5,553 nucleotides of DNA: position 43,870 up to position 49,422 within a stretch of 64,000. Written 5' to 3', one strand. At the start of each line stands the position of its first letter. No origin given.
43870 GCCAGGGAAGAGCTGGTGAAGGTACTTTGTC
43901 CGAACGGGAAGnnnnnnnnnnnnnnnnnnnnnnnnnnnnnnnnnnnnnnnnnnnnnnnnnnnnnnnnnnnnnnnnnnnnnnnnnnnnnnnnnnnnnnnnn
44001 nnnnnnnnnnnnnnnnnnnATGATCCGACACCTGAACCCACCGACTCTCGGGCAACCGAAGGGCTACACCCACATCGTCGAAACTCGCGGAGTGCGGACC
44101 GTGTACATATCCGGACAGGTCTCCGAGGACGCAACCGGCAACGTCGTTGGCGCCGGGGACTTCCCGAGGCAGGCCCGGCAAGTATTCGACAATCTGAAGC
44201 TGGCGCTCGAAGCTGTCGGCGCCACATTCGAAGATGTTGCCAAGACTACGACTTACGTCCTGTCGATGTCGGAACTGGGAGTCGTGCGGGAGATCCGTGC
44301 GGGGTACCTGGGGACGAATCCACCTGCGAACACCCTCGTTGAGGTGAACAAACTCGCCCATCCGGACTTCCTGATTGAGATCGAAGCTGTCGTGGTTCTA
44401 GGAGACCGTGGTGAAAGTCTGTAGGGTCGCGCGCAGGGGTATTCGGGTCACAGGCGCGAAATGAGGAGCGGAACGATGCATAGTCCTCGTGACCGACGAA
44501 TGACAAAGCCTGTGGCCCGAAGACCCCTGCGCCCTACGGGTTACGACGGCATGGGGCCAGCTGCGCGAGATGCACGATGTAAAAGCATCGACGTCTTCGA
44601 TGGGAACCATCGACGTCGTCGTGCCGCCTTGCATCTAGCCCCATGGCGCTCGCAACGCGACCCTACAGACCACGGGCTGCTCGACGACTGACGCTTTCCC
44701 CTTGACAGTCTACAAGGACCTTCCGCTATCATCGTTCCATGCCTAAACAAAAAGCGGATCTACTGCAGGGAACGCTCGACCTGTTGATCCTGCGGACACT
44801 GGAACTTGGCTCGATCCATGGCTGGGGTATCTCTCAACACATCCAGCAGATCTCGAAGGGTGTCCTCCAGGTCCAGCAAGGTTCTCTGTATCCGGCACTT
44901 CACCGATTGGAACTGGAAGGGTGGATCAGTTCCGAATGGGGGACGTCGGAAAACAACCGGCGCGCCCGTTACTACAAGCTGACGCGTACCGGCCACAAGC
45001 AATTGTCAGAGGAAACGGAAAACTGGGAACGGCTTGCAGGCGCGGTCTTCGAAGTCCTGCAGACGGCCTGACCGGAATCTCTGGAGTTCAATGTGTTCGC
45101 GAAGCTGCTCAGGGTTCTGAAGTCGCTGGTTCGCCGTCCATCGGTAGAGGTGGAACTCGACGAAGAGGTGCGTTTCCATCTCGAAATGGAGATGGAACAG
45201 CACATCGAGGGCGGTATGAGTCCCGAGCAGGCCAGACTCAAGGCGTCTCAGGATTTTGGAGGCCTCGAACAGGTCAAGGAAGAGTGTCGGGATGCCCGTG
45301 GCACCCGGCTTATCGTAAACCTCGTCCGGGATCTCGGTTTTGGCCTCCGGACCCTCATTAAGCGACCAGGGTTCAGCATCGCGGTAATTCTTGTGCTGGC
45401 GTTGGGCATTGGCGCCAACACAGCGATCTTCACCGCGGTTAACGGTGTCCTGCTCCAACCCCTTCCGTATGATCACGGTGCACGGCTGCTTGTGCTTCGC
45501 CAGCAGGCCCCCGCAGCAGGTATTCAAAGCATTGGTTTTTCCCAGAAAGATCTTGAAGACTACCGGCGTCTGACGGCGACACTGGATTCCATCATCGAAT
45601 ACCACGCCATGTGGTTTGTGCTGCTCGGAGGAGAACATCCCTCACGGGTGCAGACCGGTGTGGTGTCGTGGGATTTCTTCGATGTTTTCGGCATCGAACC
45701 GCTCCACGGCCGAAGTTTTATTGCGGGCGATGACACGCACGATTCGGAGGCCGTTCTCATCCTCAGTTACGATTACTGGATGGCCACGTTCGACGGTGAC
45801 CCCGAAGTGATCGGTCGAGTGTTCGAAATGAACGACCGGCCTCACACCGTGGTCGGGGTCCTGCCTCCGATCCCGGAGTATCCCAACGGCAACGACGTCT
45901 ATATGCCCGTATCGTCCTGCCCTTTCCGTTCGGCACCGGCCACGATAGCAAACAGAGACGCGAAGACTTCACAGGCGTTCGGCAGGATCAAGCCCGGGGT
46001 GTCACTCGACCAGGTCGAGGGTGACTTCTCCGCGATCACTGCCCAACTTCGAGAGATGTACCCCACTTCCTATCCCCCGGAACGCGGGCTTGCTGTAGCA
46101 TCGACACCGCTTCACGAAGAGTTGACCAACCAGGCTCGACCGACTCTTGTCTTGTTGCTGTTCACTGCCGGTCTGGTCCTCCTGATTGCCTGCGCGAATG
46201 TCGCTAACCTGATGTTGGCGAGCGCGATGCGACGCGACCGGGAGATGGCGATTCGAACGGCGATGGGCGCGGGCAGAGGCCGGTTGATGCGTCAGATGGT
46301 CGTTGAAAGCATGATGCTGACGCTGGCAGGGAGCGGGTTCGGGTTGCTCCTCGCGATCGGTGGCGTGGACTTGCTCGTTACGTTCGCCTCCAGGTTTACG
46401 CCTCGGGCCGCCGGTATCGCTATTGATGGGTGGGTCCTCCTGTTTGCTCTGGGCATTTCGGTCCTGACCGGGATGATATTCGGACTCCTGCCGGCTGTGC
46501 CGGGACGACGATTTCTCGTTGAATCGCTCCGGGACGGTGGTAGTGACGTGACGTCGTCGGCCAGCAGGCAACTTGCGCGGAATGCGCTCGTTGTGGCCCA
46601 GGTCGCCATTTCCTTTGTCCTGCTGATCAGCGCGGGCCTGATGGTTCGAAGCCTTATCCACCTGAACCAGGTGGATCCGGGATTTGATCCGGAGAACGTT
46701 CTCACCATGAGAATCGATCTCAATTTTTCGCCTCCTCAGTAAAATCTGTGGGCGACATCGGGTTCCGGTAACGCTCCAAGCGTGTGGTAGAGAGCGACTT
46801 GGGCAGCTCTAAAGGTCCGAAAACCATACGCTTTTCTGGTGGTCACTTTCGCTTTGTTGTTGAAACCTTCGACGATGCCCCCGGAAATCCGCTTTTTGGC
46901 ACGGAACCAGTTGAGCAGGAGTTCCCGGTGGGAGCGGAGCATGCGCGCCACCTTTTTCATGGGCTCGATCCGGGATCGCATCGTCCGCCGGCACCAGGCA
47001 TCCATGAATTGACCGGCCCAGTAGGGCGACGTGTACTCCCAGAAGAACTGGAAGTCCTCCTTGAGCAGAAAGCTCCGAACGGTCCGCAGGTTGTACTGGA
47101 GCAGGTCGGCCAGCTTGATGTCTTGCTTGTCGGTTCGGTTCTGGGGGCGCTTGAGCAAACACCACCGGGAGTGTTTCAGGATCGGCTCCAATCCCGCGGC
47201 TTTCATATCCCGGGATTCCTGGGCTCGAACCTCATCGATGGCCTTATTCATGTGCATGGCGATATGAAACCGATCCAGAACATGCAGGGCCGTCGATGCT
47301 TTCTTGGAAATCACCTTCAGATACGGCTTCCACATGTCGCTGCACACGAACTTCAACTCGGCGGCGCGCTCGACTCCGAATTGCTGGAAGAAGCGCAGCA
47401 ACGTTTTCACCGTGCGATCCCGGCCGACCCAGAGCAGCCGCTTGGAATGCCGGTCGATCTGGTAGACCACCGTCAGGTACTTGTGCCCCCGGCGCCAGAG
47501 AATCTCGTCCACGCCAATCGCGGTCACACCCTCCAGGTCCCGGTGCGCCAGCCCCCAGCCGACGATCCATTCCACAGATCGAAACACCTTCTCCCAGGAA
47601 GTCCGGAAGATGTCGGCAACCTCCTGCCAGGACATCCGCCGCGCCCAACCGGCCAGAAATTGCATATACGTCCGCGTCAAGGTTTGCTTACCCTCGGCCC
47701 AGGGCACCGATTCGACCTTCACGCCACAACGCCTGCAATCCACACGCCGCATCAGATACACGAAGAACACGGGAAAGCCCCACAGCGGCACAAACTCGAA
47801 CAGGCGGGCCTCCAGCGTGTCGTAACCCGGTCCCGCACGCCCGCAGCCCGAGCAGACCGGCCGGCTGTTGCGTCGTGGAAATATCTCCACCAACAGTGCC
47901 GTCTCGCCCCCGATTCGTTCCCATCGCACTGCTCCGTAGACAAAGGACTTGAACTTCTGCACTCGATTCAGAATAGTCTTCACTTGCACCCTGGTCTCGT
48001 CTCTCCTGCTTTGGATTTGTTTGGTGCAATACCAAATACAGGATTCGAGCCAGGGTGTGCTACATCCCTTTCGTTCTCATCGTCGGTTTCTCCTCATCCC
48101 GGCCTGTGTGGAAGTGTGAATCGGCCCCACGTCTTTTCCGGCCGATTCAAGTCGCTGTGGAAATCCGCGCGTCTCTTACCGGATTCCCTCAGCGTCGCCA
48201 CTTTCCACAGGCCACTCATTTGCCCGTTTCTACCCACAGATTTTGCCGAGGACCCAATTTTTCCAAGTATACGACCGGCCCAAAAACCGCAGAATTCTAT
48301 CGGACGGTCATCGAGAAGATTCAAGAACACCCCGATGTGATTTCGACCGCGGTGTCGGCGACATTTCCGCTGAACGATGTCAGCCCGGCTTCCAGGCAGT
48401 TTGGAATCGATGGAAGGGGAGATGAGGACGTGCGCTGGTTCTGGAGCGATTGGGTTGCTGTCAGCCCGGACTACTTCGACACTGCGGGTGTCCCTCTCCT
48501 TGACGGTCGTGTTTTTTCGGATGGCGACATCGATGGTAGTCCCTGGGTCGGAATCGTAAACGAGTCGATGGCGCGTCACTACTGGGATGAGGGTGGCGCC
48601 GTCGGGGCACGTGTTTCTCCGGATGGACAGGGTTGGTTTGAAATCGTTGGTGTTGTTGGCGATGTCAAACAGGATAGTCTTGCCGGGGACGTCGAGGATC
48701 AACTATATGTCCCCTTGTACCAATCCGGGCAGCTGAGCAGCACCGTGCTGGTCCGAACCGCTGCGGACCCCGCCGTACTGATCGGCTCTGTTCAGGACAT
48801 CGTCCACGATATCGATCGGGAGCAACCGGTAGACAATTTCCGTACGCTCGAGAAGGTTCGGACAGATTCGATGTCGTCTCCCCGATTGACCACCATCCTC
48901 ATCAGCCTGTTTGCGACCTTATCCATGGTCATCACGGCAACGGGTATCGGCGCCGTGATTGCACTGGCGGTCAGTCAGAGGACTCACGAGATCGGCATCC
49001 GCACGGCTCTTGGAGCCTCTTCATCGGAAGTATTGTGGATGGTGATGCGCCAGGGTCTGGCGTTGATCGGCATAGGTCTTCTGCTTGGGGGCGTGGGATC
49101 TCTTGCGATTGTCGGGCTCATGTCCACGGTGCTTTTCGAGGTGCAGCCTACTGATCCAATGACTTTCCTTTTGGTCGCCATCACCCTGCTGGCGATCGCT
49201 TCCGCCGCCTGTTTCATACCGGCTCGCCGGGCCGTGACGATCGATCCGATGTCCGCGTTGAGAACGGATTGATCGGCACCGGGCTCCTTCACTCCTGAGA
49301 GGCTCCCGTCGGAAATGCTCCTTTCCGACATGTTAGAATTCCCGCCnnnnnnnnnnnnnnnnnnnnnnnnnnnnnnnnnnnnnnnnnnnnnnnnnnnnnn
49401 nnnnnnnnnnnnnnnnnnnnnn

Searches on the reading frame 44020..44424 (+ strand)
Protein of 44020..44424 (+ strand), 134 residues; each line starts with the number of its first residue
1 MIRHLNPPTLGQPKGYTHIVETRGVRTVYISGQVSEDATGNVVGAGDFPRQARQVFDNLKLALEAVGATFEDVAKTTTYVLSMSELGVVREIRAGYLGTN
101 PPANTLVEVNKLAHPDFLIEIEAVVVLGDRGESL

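Call 4: search_protein_families(library=pfam, proteins=[window:44020-44424:+], max_evalue=0.01)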
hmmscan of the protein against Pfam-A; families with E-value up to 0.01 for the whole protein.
window:44020-44424:+ (134 aa): 1 family
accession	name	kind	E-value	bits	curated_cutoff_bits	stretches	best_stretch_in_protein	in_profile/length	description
PF01042.26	Ribonuc_L-PSP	-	5.1e-25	88.2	27.3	1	15-126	10-120/121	Endoribonuclease L-PSP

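Call 5: search_protein_families(library=ncbifam, proteins=[window:44020-44424:+], max_evalue=0.01)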
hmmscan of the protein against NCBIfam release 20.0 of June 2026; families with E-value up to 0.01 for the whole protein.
window:44020-44424:+ (134 aa): 4 families
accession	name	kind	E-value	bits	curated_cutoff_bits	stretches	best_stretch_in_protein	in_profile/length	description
TIGR00004.1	TIGR00004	subfamily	7.5e-19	68.2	106.25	1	26-126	24-124/125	Rid family detoxifying hydrolase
TIGR03610.1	RutC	equivalog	4.4e-13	49.4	169.1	1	24-125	24-124/127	pyrimidine utilization protein C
NF008490.0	PRK11401.1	equivalog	9.4e-06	25.5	222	1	27-126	26-126/129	enamine/imine deaminase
TIGR04444.1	chori_FkbO_Hyg5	subfamily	0.0019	17.5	325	1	45-125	224-311/311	FkbO/Hyg5 family chorismatase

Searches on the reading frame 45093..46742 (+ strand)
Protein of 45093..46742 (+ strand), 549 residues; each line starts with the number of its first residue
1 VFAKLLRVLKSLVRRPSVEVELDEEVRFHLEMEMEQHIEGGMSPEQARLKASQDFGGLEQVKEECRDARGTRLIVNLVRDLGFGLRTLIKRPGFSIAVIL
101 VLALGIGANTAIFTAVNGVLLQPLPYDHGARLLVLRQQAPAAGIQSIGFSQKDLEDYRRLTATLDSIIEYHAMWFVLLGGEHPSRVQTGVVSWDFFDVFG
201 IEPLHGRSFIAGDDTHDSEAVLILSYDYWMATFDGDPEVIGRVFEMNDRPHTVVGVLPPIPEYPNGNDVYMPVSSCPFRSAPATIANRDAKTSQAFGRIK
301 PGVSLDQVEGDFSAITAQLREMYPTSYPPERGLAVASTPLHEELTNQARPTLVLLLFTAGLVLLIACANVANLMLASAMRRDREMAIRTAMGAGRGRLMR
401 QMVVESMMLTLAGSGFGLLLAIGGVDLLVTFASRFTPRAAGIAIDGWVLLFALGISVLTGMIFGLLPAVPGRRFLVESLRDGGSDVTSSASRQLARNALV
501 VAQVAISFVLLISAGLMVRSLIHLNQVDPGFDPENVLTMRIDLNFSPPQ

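Call 4: search_protein_families(library=pfam, proteins=[window:45093-46742:+], max_evalue=0.01)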
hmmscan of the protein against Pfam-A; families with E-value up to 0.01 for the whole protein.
window:45093-46742:+ (549 aa): 2 families
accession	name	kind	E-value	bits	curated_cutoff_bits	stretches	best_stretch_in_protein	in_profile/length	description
PF12704.14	MacB_PCD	-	1.4e-24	88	27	1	96-312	2-204/207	MacB-like periplasmic core domain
PF02687.27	FtsX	-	2e-13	50.9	25.5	1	357-468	2-112/120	FtsX-like permease C-terminal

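Call 5: search_protein_families(library=ncbifam, proteins=[window:45093-46742:+], max_evalue=0.01)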
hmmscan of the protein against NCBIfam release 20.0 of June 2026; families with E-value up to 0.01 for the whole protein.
window:45093-46742:+ (549 aa): 5 families
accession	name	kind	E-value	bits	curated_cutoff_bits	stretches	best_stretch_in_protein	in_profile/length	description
TIGR03434.1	ADOP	subfamily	1.3e-155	519.6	622.3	1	77-544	1-464/803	ADOP family duplicated permease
NF038403.1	perm_prefix_1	domain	9e-17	60.7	30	1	9-66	2-59/59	permease prefix domain 1-containing protein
NF007826.0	PRK10535.1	equivalog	4.1e-16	58.4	966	1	190-469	371-634/648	macrolide ABC transporter ATP-binding protein/permease MacB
NF038008.1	ABC_perm_DarB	equivalog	2.6e-06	25.7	700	1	349-542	270-458/777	darobactin export ABC transporter permease subunit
NF041854.1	ABC_perm_YbbP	equivalog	7.2e-05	20.9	999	1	277-467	167-355/806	putative ABC transporter permease subunit YbbP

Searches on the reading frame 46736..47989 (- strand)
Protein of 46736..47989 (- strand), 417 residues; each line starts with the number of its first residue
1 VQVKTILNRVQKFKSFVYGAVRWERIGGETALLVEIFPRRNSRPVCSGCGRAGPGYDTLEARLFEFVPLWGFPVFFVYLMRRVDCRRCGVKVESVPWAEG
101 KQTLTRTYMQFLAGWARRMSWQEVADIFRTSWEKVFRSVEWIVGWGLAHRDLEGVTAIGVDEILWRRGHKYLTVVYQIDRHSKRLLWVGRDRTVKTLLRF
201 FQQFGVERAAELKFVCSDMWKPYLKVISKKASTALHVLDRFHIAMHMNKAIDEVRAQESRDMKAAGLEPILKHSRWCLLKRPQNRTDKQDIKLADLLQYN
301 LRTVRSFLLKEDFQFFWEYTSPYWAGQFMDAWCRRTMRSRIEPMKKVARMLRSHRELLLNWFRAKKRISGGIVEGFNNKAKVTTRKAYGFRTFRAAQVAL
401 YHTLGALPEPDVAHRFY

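Call 35: search_protein_families(library=ncbifam, proteins=[window:46736-47989:-], max_evalue=0.00001)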
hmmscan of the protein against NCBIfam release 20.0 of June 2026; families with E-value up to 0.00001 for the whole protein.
window:46736-47989:- (417 aa): 3 families
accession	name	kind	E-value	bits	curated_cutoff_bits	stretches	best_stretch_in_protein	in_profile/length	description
NF033550.5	transpos_ISL3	equivalog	8.8e-84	281.7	180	1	38-397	6-364/370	ISL3 family transposase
NF049919.1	DesA_ISL3_tail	domain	1.2e-21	77.4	30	1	237-354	3-121/122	DesA/ISL3 alpha bundle tail domain-containing protein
NF049917.1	ISAon1_downstr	equivalog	1.2e-10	41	250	1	270-390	193-312/327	ISAon1 family transposase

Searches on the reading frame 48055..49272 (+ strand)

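Call 4: search_protein_families(library=pfam, proteins=[window:48055-49272:+], max_evalue=0.01)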
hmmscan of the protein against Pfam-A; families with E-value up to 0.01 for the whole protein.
window:48055-49272:+ (405 aa): 3 families
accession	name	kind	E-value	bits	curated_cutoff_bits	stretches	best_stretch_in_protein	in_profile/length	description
PF02687.27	FtsX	-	3.4e-14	53.4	25.5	1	285-398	2-120/120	FtsX-like permease C-terminal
PF12704.14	MacB_PCD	-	1.5e-11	45.4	27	1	99-238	61-196/207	MacB-like periplasmic core domain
PF08038.17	Tom7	-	0.0075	16.4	27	0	3-28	19-38/41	TOM7 family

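Call 5: search_protein_families(library=ncbifam, proteins=[window:48055-49272:+], max_evalue=0.01)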
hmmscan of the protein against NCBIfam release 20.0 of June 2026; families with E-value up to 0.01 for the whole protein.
window:48055-49272:+ (405 aa): 2 families
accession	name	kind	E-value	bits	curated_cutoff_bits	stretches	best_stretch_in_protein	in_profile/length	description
TIGR03434.1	ADOP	subfamily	5.2e-108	362.2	622.3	1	67-405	463-803/803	ADOP family duplicated permease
NF007826.0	PRK10535.1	equivalog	2.4e-12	45.9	966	1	135-403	371-646/648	macrolide ABC transporter ATP-binding protein/permease MacB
